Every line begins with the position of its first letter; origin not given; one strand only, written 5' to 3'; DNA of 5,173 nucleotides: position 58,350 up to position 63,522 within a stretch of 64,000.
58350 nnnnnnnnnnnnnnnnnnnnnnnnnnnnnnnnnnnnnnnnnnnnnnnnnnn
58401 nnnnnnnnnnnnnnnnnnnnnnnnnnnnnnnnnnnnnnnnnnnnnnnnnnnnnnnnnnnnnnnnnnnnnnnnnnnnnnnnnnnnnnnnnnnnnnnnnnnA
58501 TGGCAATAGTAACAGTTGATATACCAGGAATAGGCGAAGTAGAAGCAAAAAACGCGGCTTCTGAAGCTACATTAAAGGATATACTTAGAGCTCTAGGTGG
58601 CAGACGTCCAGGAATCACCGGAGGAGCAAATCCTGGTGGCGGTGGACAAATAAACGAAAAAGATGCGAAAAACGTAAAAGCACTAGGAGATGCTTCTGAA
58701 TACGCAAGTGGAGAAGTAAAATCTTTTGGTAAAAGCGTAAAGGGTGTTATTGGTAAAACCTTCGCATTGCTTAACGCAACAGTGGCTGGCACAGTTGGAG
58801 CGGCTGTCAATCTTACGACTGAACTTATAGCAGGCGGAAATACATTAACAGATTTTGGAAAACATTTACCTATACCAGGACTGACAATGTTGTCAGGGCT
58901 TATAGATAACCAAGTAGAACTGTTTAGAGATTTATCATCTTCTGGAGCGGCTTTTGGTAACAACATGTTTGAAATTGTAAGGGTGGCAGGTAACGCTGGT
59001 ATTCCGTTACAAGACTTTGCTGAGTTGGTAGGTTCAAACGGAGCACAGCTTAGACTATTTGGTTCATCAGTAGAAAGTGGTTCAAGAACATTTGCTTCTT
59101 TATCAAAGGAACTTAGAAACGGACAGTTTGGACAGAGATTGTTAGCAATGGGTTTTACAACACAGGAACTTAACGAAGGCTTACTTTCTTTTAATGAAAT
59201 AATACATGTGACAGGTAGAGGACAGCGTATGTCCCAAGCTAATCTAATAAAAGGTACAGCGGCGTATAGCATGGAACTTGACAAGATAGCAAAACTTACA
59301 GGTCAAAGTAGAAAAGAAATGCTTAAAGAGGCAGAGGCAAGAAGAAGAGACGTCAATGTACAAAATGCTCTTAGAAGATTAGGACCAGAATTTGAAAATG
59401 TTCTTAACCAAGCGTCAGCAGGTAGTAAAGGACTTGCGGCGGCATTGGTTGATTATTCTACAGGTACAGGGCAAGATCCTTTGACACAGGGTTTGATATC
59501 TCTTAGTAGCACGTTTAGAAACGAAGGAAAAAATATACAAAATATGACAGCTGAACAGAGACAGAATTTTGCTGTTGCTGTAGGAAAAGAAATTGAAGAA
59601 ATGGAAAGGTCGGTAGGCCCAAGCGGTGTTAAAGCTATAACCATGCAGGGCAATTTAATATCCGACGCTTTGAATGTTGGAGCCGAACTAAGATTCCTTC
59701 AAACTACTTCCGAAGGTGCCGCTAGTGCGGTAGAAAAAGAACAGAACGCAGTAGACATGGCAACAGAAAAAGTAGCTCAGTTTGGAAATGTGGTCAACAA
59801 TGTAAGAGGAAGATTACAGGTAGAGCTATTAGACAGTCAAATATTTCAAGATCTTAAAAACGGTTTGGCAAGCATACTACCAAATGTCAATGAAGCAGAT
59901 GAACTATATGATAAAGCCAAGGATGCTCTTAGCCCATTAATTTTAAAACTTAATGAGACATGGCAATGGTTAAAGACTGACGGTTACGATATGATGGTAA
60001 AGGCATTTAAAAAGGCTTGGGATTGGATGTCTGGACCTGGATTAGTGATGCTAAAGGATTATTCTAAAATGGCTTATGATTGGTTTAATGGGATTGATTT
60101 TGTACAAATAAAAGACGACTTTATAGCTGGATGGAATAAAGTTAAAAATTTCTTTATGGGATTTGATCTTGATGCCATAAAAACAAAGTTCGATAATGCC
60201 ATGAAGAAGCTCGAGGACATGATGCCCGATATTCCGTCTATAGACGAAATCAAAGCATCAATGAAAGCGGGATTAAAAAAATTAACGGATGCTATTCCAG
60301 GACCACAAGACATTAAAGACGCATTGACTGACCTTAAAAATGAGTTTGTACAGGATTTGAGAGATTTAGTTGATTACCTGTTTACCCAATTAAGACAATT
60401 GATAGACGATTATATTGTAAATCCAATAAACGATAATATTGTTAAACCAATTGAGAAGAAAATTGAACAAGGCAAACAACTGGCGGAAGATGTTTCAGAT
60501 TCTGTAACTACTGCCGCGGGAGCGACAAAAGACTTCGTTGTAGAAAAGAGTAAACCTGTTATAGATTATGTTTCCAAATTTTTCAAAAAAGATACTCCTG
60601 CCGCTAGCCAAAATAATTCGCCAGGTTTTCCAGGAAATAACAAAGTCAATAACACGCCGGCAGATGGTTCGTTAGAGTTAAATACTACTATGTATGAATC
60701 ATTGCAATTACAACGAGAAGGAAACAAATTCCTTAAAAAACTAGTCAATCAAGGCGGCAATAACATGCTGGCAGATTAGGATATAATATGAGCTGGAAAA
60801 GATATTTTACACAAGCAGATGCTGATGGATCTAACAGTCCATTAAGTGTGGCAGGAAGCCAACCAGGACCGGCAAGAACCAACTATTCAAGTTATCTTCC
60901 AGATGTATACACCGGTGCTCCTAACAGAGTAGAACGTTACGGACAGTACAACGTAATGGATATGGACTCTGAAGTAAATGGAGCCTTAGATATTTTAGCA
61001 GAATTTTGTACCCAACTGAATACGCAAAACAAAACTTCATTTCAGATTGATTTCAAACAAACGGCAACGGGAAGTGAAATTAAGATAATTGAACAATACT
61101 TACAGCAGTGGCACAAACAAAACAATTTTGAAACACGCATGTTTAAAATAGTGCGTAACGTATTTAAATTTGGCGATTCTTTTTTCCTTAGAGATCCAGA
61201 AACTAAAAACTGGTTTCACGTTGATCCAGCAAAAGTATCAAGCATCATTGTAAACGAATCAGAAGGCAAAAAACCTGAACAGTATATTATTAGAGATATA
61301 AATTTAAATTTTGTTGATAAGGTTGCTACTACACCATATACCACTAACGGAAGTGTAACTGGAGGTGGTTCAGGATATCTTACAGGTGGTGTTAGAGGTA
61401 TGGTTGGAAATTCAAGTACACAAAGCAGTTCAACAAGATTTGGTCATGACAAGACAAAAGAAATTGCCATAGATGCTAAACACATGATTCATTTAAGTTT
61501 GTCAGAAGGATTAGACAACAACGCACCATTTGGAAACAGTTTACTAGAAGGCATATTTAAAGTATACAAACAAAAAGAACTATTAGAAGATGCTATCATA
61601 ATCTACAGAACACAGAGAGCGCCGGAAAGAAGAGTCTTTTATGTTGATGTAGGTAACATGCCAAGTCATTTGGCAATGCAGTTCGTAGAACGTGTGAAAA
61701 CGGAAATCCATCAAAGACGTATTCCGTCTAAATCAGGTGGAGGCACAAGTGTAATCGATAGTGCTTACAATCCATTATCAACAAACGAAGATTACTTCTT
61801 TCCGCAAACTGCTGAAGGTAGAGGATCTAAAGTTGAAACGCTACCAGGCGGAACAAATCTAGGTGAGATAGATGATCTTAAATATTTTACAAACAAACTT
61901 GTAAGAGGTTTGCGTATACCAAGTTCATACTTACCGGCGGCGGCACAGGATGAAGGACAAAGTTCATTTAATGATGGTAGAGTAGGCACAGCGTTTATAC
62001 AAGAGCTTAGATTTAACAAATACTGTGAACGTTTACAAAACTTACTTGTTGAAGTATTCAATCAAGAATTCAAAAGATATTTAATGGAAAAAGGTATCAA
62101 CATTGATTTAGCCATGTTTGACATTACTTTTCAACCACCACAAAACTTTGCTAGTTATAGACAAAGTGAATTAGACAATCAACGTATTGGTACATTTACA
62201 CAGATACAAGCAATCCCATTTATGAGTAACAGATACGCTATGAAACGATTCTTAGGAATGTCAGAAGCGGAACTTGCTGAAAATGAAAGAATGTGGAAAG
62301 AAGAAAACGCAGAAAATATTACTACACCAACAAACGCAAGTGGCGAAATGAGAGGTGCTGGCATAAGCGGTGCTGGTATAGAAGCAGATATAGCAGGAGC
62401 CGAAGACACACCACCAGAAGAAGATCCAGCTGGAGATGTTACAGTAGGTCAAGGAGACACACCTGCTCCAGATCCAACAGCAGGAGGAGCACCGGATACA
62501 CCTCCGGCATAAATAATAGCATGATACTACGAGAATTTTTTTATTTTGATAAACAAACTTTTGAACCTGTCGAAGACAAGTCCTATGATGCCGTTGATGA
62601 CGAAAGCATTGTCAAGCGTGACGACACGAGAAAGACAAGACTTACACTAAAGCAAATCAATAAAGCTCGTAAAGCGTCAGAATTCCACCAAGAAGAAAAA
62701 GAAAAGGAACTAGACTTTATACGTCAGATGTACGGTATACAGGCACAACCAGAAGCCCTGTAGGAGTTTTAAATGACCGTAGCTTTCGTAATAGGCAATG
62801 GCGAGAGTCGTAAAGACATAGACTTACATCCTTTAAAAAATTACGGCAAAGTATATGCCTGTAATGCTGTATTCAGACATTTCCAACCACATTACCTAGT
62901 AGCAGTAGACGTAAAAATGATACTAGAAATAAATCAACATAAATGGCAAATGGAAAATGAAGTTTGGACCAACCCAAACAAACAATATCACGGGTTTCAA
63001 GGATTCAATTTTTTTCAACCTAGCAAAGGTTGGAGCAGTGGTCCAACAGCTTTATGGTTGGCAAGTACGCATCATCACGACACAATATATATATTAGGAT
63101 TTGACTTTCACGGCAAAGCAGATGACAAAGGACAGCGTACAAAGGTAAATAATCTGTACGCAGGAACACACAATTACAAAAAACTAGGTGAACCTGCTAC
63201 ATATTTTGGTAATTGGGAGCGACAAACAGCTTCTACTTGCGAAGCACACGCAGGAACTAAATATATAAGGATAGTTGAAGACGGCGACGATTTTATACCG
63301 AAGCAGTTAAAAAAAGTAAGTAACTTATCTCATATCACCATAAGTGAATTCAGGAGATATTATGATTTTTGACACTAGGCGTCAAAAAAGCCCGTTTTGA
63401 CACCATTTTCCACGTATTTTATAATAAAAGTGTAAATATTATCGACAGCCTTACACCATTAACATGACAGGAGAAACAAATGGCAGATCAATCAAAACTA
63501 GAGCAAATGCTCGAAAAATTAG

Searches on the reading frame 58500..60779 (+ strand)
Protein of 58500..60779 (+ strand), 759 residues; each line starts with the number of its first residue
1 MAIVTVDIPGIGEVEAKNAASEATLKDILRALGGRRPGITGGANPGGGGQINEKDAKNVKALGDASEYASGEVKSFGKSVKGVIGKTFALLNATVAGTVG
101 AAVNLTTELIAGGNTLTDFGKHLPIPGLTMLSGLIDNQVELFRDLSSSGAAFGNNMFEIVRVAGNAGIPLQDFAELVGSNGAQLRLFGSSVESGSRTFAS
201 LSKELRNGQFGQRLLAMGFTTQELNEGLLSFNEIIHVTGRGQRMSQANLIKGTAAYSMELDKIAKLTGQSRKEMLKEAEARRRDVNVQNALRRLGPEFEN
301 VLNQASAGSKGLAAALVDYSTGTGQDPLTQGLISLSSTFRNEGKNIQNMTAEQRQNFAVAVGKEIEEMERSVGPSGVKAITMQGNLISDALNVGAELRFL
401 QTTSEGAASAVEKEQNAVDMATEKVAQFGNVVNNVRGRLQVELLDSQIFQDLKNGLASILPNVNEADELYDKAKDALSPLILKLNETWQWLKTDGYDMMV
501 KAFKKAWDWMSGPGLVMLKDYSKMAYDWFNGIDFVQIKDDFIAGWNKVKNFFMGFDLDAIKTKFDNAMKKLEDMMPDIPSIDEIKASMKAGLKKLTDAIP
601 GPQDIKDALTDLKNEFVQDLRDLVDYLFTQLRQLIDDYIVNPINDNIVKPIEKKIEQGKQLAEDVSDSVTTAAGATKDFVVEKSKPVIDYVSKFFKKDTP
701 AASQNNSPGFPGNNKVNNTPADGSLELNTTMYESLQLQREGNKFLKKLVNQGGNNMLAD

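Call 6: search_protein_families(library=pfam, proteins=[window:58500-60779:+], max_evalue=0.01)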
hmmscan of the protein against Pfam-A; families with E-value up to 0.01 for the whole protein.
window:58500-60779:+ (759 aa): 2 families
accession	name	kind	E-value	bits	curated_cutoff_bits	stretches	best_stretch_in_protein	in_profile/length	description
PF16535.10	T3SSipB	-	0.0063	17.3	31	0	556-600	75-118/155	Type III cell invasion protein SipB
PF11537.13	NitrOD5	-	0.0096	16.5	27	0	413-456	33-76/94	Nitrosopumilus output domain 5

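Call 7: search_protein_families(library=phrogs, proteins=[window:58500-60779:+], max_evalue=0.01)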
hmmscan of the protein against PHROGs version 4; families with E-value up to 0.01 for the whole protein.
window:58500-60779:+ (759 aa): 1 family
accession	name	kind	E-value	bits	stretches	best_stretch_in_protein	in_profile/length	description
phrog_9654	-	unknown function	0.0055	17.6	0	456-478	9-31/50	-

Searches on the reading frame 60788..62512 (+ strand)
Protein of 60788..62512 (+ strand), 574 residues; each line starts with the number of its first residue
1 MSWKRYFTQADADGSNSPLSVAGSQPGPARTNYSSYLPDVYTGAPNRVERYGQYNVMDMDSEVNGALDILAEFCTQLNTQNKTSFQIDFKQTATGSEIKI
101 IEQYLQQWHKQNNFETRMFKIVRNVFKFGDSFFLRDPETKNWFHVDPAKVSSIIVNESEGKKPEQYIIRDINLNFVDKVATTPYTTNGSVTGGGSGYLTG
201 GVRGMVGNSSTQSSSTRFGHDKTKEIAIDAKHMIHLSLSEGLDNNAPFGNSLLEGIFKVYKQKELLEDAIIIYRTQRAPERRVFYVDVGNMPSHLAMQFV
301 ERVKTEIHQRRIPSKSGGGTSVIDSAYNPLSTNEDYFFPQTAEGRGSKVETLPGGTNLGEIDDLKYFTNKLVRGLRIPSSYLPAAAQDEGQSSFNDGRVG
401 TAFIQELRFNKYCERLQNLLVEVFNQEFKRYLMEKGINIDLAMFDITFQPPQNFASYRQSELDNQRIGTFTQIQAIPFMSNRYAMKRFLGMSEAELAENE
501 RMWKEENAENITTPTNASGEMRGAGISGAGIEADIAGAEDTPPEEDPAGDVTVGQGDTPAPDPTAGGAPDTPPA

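Call 6: search_protein_families(library=pfam, proteins=[window:60788-62512:+], max_evalue=0.01)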
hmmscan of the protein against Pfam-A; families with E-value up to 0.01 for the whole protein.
window:60788-62512:+ (574 aa): 1 family
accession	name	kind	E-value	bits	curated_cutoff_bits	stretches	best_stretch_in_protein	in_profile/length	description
PF07230.16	Portal_T4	-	3.4e-107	359.3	22.9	1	48-506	2-433/433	Bacteriophage T4-like portal protein (Gp20)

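Call 7: search_protein_families(library=phrogs, proteins=[window:60788-62512:+], max_evalue=0.01)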
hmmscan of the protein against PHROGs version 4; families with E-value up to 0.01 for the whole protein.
window:60788-62512:+ (574 aa): 3 families
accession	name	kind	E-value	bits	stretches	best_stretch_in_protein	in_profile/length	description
phrog_213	-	head and packaging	1e-114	385.1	1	23-529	33-520/528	portal protein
phrog_104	-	head and packaging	0.00015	21.5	0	440-541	411-503/550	portal protein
phrog_12349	-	unknown function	0.001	20.4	0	278-315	56-93/97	-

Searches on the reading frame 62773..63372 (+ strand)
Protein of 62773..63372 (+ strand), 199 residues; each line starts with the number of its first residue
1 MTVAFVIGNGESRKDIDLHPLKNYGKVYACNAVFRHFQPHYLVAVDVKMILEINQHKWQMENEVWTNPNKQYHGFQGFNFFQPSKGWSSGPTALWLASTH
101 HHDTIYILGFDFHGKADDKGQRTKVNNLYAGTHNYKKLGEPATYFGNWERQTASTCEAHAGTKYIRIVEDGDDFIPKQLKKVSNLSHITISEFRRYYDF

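Call 6: search_protein_families(library=pfam, proteins=[window:62773-63372:+], max_evalue=0.01)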
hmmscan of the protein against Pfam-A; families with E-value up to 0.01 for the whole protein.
window:62773-63372:+ (199 aa): 1 family
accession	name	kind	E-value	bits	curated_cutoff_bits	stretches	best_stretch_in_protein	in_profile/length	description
PF06002.17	CST-I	-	0.00063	19.7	25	1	4-51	3-48/295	Alpha-2,3-sialyltransferase (CST-I)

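Call 7: search_protein_families(library=phrogs, proteins=[window:62773-63372:+], max_evalue=0.01)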
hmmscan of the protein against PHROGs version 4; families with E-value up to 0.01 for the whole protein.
window:62773-63372:+ (199 aa): 2 families
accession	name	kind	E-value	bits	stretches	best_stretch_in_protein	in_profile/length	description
phrog_30607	-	unknown function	1.1e-30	108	2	4-66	8-70/296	-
phrog_4603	-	other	0.00027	21.6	1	7-165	1-153/178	alpha-2;3-sialyltransferase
